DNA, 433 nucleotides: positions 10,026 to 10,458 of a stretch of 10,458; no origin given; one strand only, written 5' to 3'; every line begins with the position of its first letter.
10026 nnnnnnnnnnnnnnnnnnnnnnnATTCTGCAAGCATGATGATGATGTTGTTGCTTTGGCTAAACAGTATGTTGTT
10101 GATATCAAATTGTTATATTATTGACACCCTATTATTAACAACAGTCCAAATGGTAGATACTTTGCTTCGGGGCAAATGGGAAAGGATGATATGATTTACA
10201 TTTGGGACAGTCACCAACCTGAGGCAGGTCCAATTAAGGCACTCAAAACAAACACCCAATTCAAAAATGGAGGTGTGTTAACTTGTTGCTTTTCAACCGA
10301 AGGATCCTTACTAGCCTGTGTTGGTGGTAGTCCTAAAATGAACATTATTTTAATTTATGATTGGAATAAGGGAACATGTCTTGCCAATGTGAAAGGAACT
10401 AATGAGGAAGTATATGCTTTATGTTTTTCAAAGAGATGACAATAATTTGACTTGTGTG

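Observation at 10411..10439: Apparent +1 frameshift in the EML gene inside a T5 homopolymer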

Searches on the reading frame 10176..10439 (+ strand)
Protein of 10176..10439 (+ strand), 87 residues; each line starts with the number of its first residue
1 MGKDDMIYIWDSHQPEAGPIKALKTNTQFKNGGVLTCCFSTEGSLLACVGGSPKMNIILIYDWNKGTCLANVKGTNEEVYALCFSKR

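Call 13: find_encoding_contigs(protein=window:10176-10439:+, flank=10000)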
Protein window:10176-10439:+ (87 aa): no gene with exactly this product is on record in the collection.
